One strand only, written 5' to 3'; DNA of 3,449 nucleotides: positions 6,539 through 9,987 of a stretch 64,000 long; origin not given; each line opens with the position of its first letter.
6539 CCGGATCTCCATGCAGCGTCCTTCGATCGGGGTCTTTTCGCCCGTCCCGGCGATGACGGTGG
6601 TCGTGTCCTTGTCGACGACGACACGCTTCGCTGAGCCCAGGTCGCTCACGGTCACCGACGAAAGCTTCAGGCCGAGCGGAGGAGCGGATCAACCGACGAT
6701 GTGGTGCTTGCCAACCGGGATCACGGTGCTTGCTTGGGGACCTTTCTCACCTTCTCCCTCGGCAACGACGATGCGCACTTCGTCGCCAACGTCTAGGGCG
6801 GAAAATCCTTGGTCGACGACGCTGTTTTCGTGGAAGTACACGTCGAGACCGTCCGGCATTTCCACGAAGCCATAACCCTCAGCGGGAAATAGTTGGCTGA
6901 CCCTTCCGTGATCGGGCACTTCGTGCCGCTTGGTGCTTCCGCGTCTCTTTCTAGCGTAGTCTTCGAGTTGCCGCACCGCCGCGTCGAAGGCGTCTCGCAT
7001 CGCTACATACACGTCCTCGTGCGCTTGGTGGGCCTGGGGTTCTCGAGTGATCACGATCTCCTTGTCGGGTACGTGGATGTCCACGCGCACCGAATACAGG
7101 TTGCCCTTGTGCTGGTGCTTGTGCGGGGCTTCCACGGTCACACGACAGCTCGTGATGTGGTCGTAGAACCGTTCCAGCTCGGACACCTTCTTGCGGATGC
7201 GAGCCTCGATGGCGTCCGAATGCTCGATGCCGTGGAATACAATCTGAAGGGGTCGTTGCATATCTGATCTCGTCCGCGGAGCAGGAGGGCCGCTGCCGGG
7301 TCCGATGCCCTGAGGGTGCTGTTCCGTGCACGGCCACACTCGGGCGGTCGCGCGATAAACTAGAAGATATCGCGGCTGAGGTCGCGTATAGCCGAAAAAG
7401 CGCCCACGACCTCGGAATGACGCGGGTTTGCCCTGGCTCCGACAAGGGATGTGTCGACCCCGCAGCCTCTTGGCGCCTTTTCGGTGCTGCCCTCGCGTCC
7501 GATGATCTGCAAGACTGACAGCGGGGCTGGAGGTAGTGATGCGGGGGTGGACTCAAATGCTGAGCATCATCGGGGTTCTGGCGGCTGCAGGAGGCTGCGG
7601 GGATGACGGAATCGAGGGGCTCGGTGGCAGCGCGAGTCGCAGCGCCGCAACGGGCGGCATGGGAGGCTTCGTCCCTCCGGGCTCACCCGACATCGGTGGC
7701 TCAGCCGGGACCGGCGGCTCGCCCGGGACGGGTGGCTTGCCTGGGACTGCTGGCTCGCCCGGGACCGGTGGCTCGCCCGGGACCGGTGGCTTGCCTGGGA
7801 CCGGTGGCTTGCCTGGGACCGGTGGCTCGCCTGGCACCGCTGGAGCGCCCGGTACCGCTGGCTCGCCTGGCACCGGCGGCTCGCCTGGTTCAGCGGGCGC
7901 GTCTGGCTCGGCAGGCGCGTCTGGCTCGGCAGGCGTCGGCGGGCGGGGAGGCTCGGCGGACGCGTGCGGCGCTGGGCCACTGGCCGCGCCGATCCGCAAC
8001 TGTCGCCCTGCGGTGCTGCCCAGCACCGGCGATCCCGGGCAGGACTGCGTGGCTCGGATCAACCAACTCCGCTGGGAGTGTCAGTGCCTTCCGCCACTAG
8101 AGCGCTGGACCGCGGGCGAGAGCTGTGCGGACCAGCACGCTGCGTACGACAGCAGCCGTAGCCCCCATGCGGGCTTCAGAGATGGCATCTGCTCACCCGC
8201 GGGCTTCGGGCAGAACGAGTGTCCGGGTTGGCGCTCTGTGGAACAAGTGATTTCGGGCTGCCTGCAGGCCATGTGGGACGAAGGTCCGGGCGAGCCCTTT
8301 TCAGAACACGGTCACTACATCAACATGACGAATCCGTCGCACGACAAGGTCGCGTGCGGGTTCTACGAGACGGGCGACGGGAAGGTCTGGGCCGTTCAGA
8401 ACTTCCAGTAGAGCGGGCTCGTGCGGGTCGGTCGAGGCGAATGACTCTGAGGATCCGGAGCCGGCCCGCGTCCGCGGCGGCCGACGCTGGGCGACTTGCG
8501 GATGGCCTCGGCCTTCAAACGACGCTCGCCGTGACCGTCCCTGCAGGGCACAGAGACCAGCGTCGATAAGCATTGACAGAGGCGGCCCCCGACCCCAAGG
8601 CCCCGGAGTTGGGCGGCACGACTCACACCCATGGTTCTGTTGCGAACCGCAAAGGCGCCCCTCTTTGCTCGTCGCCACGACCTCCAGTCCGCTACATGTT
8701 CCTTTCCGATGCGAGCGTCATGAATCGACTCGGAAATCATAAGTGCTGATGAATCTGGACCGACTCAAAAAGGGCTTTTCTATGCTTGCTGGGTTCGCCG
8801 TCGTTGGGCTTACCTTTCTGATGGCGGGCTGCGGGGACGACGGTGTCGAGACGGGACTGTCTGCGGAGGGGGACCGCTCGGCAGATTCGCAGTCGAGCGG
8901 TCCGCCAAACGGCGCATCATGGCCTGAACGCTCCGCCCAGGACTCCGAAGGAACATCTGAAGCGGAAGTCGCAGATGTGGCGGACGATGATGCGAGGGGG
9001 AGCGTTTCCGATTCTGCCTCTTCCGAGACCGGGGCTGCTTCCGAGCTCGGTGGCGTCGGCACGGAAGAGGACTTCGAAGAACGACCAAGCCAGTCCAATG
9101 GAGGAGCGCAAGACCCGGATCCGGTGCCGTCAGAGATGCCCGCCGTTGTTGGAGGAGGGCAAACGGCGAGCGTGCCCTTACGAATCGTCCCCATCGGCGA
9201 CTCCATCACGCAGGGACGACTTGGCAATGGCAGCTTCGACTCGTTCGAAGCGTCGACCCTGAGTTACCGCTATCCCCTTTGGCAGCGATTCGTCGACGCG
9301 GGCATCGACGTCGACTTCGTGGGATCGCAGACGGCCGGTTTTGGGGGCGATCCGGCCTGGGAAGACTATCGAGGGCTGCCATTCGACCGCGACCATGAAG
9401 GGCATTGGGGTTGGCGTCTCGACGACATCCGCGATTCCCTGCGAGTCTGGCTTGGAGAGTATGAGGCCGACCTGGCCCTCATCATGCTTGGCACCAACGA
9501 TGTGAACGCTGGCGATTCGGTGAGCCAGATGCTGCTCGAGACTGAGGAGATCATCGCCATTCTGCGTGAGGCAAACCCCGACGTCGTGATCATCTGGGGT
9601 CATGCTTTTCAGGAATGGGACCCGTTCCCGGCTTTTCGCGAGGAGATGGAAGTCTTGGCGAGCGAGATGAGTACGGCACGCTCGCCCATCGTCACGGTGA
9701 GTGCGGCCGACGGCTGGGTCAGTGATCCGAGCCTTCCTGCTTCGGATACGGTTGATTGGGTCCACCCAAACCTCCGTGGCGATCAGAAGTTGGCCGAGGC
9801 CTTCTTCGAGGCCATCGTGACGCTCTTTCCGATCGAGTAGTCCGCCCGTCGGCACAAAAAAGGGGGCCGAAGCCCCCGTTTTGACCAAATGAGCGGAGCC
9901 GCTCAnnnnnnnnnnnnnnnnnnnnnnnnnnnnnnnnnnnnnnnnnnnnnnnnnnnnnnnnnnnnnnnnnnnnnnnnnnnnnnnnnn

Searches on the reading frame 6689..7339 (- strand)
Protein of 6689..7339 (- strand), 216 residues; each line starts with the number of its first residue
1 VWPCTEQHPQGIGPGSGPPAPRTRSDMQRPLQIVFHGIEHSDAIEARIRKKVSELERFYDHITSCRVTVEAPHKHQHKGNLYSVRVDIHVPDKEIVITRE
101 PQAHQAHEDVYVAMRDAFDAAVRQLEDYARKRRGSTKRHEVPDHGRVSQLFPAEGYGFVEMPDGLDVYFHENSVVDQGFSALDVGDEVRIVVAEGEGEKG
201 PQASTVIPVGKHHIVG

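Call 53: search_protein_families(library=pfam, proteins=[window:6689-7339:-], max_evalue=0.0001)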
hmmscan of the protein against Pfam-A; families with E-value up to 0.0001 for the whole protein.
window:6689-7339:- (216 aa): 2 families
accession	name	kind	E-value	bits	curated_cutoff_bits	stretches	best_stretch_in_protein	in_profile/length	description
PF02482.25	Ribosomal_S30AE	-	1.5e-18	67.7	23.7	1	32-133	2-88/88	Sigma 54 modulation protein / S30EA ribosomal protein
PF00313.28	CSD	-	1e-09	38.6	27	1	145-208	3-65/66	'Cold-shock' DNA-binding domain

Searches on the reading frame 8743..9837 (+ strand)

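Call 53: search_protein_families(library=pfam, proteins=[window:8743-9837:+], max_evalue=0.0001)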
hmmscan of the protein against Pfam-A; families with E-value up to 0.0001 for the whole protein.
window:8743-9837:+ (365 aa): 2 families
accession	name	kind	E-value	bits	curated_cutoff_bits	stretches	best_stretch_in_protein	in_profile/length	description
PF13472.12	Lipase_GDSL_2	-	1.1e-15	59.1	32.9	1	151-348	2-177/178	GDSL-like Lipase/Acylhydrolase family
PF00657.28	Lipase_GDSL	-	9e-08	32.9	23.6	1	148-354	1-208/208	GDSL-like Lipase/Acylhydrolase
